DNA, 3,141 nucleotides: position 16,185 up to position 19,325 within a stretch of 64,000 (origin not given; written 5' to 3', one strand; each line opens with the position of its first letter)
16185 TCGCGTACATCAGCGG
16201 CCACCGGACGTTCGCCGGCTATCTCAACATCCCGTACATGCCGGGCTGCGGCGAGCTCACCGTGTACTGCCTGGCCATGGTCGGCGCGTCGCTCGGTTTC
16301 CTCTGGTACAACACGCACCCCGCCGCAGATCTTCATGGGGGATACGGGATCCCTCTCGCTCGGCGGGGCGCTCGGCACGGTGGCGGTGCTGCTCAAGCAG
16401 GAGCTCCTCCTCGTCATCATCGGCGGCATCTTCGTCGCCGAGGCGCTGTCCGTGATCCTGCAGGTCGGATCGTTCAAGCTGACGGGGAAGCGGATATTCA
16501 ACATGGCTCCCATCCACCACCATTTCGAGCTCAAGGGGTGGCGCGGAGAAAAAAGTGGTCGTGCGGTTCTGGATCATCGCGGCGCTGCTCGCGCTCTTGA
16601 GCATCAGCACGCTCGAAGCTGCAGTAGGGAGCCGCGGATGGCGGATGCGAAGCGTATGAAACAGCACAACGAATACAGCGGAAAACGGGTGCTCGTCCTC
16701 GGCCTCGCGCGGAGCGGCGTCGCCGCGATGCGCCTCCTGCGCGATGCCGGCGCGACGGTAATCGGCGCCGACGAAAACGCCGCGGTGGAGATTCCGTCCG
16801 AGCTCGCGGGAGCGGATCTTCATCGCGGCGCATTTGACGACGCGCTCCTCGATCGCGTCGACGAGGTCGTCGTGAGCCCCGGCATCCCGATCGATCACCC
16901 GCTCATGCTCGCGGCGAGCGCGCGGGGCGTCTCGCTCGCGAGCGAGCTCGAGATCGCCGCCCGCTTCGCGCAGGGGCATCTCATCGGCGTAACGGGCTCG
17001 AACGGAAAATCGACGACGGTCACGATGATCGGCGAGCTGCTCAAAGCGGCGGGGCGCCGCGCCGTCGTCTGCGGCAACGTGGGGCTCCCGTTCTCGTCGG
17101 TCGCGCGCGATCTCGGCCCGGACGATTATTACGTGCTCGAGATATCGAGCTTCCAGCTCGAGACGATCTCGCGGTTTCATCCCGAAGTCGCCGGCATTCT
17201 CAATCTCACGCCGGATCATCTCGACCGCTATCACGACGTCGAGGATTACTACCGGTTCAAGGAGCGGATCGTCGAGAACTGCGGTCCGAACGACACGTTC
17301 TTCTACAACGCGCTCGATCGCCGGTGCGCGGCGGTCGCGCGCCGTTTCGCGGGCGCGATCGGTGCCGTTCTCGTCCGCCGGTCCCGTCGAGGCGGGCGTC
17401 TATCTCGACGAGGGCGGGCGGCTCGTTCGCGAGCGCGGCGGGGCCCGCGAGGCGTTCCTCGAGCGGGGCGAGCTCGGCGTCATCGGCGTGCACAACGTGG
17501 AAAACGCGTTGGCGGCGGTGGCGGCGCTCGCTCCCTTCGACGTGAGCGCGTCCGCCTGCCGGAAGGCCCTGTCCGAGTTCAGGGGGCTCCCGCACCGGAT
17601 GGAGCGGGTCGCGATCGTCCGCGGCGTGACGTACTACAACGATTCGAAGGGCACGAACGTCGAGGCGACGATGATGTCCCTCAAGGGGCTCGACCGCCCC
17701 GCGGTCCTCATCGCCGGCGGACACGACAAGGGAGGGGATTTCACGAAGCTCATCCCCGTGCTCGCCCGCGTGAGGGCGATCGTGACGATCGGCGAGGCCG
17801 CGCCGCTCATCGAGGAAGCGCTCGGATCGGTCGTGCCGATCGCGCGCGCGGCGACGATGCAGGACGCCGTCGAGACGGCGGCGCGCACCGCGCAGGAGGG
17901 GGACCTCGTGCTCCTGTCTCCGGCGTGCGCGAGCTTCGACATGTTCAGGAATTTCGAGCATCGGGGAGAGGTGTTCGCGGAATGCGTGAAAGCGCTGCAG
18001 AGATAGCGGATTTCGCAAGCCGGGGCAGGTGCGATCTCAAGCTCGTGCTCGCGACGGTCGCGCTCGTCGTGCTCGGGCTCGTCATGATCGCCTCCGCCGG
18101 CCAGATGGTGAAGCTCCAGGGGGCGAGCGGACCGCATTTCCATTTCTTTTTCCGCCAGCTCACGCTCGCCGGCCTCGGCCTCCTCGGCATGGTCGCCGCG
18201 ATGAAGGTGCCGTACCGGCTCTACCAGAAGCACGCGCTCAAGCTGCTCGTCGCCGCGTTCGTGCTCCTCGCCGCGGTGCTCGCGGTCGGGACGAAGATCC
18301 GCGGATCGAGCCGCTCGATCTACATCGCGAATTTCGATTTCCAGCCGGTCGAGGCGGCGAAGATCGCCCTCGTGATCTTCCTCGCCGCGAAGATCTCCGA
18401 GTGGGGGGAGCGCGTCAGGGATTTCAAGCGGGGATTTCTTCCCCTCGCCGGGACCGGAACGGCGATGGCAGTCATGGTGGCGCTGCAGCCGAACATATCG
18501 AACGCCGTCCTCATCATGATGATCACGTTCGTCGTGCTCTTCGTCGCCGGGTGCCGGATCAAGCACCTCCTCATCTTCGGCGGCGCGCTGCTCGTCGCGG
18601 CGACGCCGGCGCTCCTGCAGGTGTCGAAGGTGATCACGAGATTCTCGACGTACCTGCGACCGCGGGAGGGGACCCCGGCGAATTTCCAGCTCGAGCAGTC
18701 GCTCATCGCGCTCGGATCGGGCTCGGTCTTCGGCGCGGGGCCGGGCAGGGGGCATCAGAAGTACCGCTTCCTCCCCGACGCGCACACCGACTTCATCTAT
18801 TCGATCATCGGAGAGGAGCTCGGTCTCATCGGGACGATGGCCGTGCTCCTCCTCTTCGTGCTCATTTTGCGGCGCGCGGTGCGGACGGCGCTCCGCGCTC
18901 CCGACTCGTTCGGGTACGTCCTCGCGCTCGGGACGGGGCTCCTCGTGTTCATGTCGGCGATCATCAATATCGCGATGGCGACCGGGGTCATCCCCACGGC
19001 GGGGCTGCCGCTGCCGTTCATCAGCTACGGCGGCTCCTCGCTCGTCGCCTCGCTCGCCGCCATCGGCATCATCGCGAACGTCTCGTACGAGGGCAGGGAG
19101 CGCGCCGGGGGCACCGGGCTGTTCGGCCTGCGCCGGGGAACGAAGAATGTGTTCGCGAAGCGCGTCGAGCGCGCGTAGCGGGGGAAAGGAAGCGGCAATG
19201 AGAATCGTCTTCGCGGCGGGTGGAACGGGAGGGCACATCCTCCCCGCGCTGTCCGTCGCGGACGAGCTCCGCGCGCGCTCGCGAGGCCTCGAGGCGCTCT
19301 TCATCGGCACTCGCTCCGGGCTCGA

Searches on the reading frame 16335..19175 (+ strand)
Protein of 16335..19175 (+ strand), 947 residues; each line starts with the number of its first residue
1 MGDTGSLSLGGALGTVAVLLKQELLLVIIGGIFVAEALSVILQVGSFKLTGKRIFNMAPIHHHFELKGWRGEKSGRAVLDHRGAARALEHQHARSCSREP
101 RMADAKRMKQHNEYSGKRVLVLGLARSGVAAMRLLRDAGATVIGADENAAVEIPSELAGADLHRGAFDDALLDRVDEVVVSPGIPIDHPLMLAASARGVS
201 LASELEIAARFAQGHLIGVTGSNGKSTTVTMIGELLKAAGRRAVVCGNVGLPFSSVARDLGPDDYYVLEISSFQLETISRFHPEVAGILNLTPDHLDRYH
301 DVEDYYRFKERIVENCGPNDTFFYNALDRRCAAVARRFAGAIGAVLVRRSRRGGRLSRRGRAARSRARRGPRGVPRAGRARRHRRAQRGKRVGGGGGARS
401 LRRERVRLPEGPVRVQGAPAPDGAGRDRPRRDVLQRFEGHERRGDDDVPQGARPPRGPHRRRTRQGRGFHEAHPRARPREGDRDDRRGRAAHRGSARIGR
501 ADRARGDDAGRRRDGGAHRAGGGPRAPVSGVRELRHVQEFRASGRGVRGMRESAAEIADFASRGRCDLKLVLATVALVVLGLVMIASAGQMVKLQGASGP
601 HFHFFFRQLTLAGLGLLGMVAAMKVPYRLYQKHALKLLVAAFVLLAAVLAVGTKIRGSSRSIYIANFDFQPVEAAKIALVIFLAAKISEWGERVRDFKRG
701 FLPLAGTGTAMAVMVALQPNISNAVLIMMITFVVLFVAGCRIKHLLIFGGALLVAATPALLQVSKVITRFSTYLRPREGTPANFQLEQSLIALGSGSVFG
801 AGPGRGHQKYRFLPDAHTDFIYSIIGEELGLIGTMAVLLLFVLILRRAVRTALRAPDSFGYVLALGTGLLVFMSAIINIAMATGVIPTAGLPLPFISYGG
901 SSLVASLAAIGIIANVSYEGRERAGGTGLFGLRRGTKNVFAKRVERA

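Call 96: search_protein_families(library=pfam, proteins=[window:16335-19175:+], max_evalue=0.00001)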
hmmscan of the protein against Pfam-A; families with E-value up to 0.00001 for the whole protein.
window:16335-19175:+ (947 aa): 3 families
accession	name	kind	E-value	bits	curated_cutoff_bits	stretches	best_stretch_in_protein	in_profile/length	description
PF01098.24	FTSW_RODA_SPOVE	-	6.8e-91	305.3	26.4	1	570-920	3-354/356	Cell cycle protein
PF08245.18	Mur_ligase_M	-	1.9e-20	74.1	24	1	219-337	1-134/200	Mur ligase middle domain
PF21799.2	MurD-like_N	-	2.9e-11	43.9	27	1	117-201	1-86/88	Mur ligase MurD-like, N-terminal domain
